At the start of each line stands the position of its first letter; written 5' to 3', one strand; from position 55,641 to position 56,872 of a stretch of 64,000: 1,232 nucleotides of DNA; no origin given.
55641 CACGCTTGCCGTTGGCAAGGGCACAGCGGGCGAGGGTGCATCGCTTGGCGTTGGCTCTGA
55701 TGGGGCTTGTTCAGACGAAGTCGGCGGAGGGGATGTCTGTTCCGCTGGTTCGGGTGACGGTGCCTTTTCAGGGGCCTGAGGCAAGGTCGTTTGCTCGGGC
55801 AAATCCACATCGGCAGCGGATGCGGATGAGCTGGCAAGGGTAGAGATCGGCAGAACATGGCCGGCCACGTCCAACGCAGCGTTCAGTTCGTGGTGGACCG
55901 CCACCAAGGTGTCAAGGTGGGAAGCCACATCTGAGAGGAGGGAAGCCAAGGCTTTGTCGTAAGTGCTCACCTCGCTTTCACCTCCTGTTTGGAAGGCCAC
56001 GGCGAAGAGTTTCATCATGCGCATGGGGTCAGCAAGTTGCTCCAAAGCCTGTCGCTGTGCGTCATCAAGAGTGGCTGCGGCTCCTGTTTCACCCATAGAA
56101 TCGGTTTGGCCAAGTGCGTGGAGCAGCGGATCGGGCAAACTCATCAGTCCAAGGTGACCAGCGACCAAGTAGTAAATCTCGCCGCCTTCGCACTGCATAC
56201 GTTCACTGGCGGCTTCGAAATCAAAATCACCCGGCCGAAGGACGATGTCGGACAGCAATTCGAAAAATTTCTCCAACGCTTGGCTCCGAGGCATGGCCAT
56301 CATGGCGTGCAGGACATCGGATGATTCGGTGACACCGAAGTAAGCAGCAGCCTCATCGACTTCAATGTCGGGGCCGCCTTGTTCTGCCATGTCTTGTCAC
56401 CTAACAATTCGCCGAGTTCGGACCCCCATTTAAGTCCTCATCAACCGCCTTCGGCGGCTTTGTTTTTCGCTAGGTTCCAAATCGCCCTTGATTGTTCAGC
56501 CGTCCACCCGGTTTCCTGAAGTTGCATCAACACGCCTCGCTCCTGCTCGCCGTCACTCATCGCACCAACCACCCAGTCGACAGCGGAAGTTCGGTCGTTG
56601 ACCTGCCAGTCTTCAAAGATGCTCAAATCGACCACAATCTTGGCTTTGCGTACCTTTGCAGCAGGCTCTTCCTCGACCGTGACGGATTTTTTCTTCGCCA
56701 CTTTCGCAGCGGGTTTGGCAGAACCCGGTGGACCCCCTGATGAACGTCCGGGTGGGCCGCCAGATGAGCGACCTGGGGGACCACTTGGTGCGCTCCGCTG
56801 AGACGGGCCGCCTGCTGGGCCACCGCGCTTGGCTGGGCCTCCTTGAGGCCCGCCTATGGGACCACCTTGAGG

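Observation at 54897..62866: Integrin-like giant adhesin followed by a cytoplasmic EF-hand/zinc-ribbon partner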

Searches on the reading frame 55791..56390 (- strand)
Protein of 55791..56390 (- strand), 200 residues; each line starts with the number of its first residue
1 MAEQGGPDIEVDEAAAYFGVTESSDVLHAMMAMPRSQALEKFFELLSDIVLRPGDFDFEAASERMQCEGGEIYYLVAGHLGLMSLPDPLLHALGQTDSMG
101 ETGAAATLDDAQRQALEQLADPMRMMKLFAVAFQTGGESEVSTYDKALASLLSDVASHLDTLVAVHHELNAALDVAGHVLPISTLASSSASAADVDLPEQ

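Call 24: search_protein_families(library=pfam, proteins=[window:55791-56390:-], max_evalue=10)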
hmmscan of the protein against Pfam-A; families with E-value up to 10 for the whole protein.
window:55791-56390:- (200 aa): 0 families

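Call 47: search_protein_representatives(protein=window:55821-56390:-)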
Query: 190 residues. Proteins with E-value up to 0.001 (for the whole library): 95; up to 1e-10: 71; up to 1e-30: 33. The best 95 are listed.
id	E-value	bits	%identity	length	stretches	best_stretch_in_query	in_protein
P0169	5.2e-68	244.5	71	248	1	8-181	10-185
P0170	9.3e-64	230.7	74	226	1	8-159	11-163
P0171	2.6e-63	229.2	63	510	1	8-190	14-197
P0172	2.9e-62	225.8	61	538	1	8-189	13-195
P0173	1.4e-60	220.3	70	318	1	6-168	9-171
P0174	5.0e-57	208.8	55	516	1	8-189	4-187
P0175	2.1e-56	206.8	57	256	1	8-188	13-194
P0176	3.4e-56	206.1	59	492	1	6-188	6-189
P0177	2.5e-55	203.3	59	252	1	8-189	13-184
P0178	1.6e-54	200.7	55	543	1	8-190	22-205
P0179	7.6e-54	198.5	52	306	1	8-189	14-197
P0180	6.4e-53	195.4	63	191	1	8-163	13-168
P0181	1.5e-50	187.7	70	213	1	41-181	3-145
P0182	1.6e-50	187.7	53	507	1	8-189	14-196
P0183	2.5e-50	187.0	57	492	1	8-190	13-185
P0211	1.6e-26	109.5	42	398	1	8-175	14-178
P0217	5.6e-22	94.8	36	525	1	8-175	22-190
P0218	4.1e-21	91.9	32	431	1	8-174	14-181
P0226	4.8e-18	81.9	33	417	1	9-173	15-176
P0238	2.6e-13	66.5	32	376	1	9-170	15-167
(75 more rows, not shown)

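Call 50: find_homologous_proteins(query=A3, max_evalue=0.001)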
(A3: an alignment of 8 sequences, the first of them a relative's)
Query A3 (8 sequences) (431 aa, profile of the alignment): 47 proteins with E <= 0.001 among 8000 candidates.
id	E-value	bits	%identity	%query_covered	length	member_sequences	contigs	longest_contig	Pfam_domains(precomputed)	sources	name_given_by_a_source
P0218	6.0e-161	555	100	100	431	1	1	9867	-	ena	-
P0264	2.6e-159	550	100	100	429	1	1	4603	-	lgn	-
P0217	4.5e-130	453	36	39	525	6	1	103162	-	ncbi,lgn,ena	-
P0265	1.3e-126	442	38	100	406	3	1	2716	-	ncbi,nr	ncbi:MAG: hypothetical protein VXW30_03000 [Candidatus Thermoplasmatota archaeon]|nr:hypothetical pr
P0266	6.5e-126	440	46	100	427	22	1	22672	-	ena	-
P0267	1.4e-125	439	39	100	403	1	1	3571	-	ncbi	-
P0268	1.4e-125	439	38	100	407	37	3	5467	-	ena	-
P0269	3.0e-125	438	44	100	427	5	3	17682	-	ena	-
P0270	3.4e-125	437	69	100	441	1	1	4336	-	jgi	jgi:hypothetical protein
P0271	5.5e-124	433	39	100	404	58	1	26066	-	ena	-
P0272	2.9e-123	431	41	100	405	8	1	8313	-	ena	-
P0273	3.6e-123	431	43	100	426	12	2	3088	-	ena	-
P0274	1.4e-121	426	38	100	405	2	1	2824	-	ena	-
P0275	2.9e-121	424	44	100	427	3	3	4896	-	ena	-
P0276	1.9e-120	422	49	100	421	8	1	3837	PF13405.13,PF13499.13,PF13202.13,PF05887.17,PF00036.39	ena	-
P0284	4.5e-116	407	44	41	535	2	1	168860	-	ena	-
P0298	3.3e-110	388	50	100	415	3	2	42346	PF13405.13,PF13499.13,PF13833.13,PF13202.13,PF00036.39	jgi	jgi:hypothetical protein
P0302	2.0e-95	339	52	7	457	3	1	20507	PF13499.13,PF00036.39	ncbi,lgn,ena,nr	ncbi:MAG: EF-hand domain-containing protein [Candidatus Thalassarchaeaceae archaeon]|nr:EF-hand doma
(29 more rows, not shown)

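Call 51: find_encoding_contigs(protein=P0302, flank=10000, max_places=1)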
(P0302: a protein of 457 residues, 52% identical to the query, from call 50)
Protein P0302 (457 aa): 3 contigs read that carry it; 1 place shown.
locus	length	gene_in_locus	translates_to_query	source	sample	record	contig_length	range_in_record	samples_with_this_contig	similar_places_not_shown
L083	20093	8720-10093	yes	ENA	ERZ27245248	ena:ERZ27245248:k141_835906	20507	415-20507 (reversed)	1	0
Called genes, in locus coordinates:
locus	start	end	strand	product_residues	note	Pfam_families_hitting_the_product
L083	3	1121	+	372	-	?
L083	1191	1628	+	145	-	-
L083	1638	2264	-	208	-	PF04263:TPK_catalytic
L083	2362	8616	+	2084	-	PF01839:FG-GAP (weak), PF13517:FG-GAP_3 (weak)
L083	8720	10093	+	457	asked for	PF00036:EF-hand_1 (faint), PF13499:EF-hand_7 (weak)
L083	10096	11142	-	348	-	PF26233:NicX, PF02073:Peptidase_M29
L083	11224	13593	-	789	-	PF13517:FG-GAP_3, PF07593:UnbV_ASPIC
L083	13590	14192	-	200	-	-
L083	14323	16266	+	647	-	PF03098:An_peroxidase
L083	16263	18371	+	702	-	PF03098:An_peroxidase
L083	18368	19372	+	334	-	-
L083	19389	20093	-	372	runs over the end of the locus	?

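Call 52: find_encoding_contigs(protein=P0271, flank=10000, max_places=1)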
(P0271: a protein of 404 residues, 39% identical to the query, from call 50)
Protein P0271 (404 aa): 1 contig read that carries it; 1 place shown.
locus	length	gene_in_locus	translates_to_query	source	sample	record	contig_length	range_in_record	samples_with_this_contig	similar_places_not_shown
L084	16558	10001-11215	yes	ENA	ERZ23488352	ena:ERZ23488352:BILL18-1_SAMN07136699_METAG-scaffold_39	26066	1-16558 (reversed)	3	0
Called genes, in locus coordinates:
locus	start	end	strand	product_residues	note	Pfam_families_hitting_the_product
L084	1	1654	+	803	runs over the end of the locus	-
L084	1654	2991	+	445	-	-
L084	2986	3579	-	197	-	PF04263:TPK_catalytic, PF04265:TPK_B1_binding (weak), PF21275:Thi_PPkinase_C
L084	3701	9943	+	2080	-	PF13517:FG-GAP_3 (faint)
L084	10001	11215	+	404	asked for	-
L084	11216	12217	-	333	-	PF26233:NicX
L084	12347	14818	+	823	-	PF09826:Beta_propel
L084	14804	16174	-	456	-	PF01979:Amidohydro_1, PF07969:Amidohydro_3 (faint), PF12890:DHOase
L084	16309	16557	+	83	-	?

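Call 53: find_encoding_contigs(protein=P0217, flank=10000, max_places=1)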
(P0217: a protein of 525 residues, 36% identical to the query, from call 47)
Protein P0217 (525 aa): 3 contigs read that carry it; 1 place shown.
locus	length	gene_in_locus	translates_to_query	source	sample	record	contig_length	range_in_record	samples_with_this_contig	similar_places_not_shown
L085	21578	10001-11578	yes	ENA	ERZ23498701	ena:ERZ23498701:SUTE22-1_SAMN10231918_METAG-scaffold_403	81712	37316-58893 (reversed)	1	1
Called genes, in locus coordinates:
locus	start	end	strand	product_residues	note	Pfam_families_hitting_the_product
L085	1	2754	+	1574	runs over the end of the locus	PF13229:Beta_helix (weak), PF21027:Sde0182_C (faint), PF00801:PKD (faint), PF18911:PKD_4 (faint), PF22352:K319L-like_PKD (weak)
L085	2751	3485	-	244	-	PF00535:Glycos_transf_2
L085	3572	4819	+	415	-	PF08323:Glyco_transf_5 (faint), PF13439:Glyco_transf_4, PF13579:Glyco_trans_4_4, PF20706:GT4-conflict (weak), PF00534:Glycos_transf_1, PF13692:Glyco_trans_1_4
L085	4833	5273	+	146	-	-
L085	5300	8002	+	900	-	-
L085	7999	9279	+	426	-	PF19077:Big_13 (faint), PF00801:PKD (faint)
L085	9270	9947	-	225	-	PF04263:TPK_catalytic (weak)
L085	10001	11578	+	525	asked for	-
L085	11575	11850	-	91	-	-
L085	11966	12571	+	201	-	PF13085:Fer2_3, PF01799:Fer2_2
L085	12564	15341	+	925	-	PF01315:Ald_Xan_dh_C, PF02738:MoCoBD_1, PF20256:MoCoBD_2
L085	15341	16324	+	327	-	PF00941:FAD_binding_5, PF03450:CO_deh_flav_C (weak)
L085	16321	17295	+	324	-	-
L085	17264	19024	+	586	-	PF14258:DUF4350 (faint)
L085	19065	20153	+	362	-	-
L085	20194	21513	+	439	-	PF01882:DUF58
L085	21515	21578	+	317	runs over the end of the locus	-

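Call 54: find_encoding_contigs(protein=P0298, flank=10000, max_places=1)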
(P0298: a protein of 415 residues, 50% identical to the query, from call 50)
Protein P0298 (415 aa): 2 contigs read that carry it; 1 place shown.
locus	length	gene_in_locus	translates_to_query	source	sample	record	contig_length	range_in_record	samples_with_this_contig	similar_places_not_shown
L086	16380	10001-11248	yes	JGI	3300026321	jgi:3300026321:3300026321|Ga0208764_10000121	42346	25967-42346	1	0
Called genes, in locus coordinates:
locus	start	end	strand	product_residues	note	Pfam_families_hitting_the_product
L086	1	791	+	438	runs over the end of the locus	-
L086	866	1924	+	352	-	PF01594:AI-2E_transport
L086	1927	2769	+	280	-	PF13387:Lnb_N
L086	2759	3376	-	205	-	PF04263:TPK_catalytic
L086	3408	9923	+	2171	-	PF01839:FG-GAP, PF13517:FG-GAP_3 (weak)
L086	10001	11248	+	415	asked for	PF13833:EF-hand_8 (faint), PF00036:EF-hand_1 (weak), PF13202:EF-hand_5 (weak), PF13405:EF-hand_6 (faint), PF13499:EF-hand_7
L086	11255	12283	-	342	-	PF02073:Peptidase_M29 (faint), PF26233:NicX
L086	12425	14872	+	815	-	PF09826:Beta_propel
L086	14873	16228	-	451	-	PF01979:Amidohydro_1, PF07969:Amidohydro_3 (faint), PF12890:DHOase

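Call 55: list_cluster_members(proteins=[P0217, P0284, P0271, P0298, P0218, P0265, P0226, P0238, P0211])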
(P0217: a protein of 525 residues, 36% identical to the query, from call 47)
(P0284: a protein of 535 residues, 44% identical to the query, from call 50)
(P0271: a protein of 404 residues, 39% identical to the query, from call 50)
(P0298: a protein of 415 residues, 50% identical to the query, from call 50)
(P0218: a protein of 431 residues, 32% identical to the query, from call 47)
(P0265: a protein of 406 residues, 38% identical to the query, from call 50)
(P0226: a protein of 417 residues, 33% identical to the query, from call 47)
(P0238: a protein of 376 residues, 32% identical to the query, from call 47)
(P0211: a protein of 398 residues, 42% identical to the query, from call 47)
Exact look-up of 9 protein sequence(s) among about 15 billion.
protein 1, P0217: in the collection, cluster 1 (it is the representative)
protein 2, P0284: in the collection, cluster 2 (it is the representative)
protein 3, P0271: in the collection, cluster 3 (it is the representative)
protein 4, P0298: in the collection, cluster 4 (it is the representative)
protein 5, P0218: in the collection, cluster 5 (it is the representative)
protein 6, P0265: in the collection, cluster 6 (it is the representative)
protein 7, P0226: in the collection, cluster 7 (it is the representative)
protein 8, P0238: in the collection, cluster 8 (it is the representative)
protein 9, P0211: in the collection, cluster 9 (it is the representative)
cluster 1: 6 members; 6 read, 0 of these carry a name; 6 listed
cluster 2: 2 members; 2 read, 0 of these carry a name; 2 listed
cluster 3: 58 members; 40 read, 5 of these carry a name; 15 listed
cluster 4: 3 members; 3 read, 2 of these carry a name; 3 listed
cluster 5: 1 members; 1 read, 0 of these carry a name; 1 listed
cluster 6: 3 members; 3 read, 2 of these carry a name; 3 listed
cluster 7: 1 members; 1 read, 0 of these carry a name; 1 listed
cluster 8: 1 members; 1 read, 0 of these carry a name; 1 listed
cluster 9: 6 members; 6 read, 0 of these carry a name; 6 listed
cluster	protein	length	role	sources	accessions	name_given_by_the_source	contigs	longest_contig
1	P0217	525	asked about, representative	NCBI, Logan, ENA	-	-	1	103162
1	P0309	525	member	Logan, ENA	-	-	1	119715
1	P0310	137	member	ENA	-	-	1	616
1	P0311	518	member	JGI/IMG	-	-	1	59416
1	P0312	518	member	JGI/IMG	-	-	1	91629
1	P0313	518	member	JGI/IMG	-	-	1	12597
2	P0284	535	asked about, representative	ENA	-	-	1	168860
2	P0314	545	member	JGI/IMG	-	-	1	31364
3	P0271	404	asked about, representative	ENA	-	-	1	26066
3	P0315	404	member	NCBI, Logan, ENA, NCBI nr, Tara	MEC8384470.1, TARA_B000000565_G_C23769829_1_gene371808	MAG: hypothetical protein VXZ89_03595 [Candidatus Thermoplasmatota archaeon] | hypothetical protein [Candidatus Thermoplasmatota archaeon] | strand:+ start:712 stop:1926 length:1215 start_codon:yes stop_codon:yes gene_type:complete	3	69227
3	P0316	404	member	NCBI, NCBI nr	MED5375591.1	MAG: hypothetical protein VX892_03680 [Candidatus Thermoplasmatota archaeon] | hypothetical protein [Candidatus Thermoplasmatota archaeon]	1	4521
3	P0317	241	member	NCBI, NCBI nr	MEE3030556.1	MAG: hypothetical protein VX331_05025, partial [Candidatus Thermoplasmatota archaeon] | hypothetical protein [Candidatus Thermoplasmatota archaeon]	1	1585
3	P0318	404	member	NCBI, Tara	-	strand:- start:211 stop:1425 length:1215 start_codon:yes stop_codon:yes gene_type:complete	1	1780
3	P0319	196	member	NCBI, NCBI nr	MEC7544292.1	MAG: hypothetical protein VYE51_02355, partial [Candidatus Thermoplasmatota archaeon] | hypothetical protein [Candidatus Thermoplasmatota archaeon]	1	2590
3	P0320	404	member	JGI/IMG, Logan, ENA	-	-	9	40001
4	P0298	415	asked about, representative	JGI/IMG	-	hypothetical protein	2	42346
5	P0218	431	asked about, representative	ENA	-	-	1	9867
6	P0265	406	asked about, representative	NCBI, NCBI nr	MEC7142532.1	MAG: hypothetical protein VXW30_03000 [Candidatus Thermoplasmatota archaeon] | hypothetical protein [Candidatus Thermoplasmatota archaeon]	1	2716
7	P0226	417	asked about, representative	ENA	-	-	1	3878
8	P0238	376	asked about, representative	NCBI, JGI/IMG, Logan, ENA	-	-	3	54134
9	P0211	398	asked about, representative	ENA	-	-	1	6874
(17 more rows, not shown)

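Call 56: find_encoding_contigs(protein=P0284, flank=10000, max_places=1)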
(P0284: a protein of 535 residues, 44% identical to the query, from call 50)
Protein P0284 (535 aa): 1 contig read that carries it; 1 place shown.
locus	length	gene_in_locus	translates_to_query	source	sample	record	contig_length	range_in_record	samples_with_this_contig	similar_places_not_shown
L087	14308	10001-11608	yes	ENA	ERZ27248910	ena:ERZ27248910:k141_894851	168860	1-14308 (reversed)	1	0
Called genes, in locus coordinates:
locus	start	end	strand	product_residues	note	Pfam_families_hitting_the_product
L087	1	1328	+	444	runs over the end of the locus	-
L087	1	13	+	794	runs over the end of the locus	-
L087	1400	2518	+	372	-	PF01594:AI-2E_transport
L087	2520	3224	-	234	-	PF04263:TPK_catalytic, PF04265:TPK_B1_binding (weak)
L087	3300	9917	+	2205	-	PF01839:FG-GAP, PF13517:FG-GAP_3 (weak)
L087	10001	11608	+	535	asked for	-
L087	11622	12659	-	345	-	PF26233:NicX, PF02073:Peptidase_M29 (weak)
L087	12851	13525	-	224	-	-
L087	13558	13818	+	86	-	-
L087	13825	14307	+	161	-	?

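Call 81: search_protein_families(library=pfam, alignment_id=A3, max_evalue=1)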
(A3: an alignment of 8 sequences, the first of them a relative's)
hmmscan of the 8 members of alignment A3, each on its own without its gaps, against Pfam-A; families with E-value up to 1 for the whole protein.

A. member 1, P0218 (431 aa): 0 families

B. families by the number of members that match (of 8 scanned): 14 families
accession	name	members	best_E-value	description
PF12773.13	DZR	4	0.0062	Double zinc ribbon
PF13248.11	Zn_ribbon_3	4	0.12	zinc-ribbon domain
PF17032.10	Zn_ribbon_15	3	0.01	zinc-ribbon family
PF13240.11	Zn_Ribbon_1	2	0.004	zinc-ribbon domain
PF10571.15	UPF0547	1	0.00073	Uncharacterised protein family UPF0547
PF18891.5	FANCL_d3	1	0.0029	FANCL UBC-like domain 3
PF22289.1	DmmA-like_C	1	0.026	Dimethylamine monooxygenase subunit DmmA-like, C-terminal domain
PF04135.18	Nop10p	1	0.19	Nucleolar RNA-binding protein, Nop10p family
PF02698.23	DUF218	1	0.22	DUF218 domain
PF24458.1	DUF7573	1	0.3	Domain of unknown function (DUF7573)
PF03119.21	DNA_ligase_ZBD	1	0.34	NAD-dependent DNA ligase C4 zinc finger domain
PF18912.6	DZR_2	1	0.55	Double zinc ribbon domain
PF11682.14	Zn_ribbon_11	1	0.69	Probable zinc-ribbon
PF14005.11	YpjP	1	0.76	YpjP-like protein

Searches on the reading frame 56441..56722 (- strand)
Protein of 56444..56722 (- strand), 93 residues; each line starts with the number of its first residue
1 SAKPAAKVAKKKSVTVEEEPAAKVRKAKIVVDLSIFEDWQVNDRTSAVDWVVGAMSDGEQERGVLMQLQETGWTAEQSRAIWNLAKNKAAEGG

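Call 24: search_protein_families(library=pfam, proteins=[window:56441-56692:-], max_evalue=10)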
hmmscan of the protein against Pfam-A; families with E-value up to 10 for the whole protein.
window:56441-56692:- (83 aa): 0 families

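Call 31: find_homologous_proteins(query=window:56444-56722:-, max_evalue=0.001)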
Query window:56444-56722:- (93 aa): 48 proteins with E <= 0.001 among 48 candidates.
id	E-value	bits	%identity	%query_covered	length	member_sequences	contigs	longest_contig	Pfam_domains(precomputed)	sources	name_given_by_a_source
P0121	6.6e-34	133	82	89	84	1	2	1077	-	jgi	jgi:aspartate/tyrosine/aromatic aminotransferase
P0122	1.8e-31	125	81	81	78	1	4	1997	-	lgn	-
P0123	3.3e-31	125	75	87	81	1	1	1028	-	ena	-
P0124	7.4e-31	124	80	81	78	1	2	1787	-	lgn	-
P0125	7.9e-31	123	80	81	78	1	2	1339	-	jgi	jgi:hypothetical protein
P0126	2.6e-30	122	78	88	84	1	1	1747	-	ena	-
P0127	6.2e-30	121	78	77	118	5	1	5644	-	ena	-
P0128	1.3e-29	120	75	83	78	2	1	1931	-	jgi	jgi:hypothetical protein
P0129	1.8e-29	119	77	81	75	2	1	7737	-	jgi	-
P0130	2.5e-29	119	78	73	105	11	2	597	-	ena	-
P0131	2.6e-29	119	67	94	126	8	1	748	-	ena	-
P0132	9.0e-29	117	79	77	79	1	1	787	-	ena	-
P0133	1.6e-28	116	68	91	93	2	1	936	-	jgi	jgi:hypothetical protein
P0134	1.6e-28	116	76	81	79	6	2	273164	-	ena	-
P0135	3.4e-27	112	71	84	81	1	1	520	-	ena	-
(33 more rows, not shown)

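Call 61: search_solved_structures(query=A4, max_evalue=10)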
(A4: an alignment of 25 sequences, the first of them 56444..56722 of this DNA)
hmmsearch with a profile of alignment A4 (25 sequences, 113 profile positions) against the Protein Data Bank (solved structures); distinct sequences matched with E-value up to 10: 0.

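Call 72: predict_structure(alignment_id=A4)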
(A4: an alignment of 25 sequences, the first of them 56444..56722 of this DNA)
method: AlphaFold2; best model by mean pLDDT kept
length: 93 residues; sequences in the alignment: 25
mean_pLDDT: 78.1   pTM: 0.61
mean pLDDT of the five models: 78.1, 76.8, 76.6, 76.1, 76.1
residues with pLDDT >= 90: 45; 70-90: 19; 50-70: 15; < 50: 14
segments of 3 or more residues with pLDDT < 50: 1-3, 12-17
pLDDT, mean of each block of 10 residues (from residue 1): 47 49 64 89 93 91 94 93 90 59
secondary structure, 60 per line:
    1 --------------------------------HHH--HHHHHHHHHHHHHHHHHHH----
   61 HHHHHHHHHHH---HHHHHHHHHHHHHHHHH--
elements in order: H38-56 H61-71 H75-91

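Call 82: find_related_loci(query=A4, collection=metagenome_contigs, flank=4000)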
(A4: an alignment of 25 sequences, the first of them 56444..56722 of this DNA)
Query A4 (93 aa) in metagenome_contigs; peptide patterns used: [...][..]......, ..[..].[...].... (x = any residue, [..] = any of these).
560 stretches matched a pattern; 382 encode a relative of the query (tblastn E <= 1e-3); the best 80 are kept; 80 distinct loci.
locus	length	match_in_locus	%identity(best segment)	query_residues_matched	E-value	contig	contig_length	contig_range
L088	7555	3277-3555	98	1-93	3e-57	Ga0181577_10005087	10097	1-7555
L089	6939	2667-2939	80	1-90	2e-44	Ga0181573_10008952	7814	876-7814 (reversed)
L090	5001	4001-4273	80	1-90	1e-44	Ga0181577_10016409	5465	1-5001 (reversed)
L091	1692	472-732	79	4-90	7e-44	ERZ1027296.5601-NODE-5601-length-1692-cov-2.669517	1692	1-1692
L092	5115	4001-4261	79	4-90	1e-42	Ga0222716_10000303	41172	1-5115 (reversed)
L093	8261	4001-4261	79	4-90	1e-42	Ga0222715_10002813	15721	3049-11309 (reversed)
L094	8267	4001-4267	79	2-90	8e-43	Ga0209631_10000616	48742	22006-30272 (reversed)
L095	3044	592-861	74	3-92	6e-42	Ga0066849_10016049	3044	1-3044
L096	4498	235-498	78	4-90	3e-41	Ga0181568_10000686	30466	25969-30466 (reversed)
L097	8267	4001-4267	79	3-90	2e-41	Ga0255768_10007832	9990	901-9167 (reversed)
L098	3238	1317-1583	79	3-90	2e-41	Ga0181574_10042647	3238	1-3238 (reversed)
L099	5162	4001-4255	79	5-88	2e-41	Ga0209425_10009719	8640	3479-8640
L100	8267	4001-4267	79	3-90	5e-41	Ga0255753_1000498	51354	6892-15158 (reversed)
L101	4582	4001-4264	78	4-90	4e-41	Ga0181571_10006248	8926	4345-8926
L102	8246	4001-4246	79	7-88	7e-41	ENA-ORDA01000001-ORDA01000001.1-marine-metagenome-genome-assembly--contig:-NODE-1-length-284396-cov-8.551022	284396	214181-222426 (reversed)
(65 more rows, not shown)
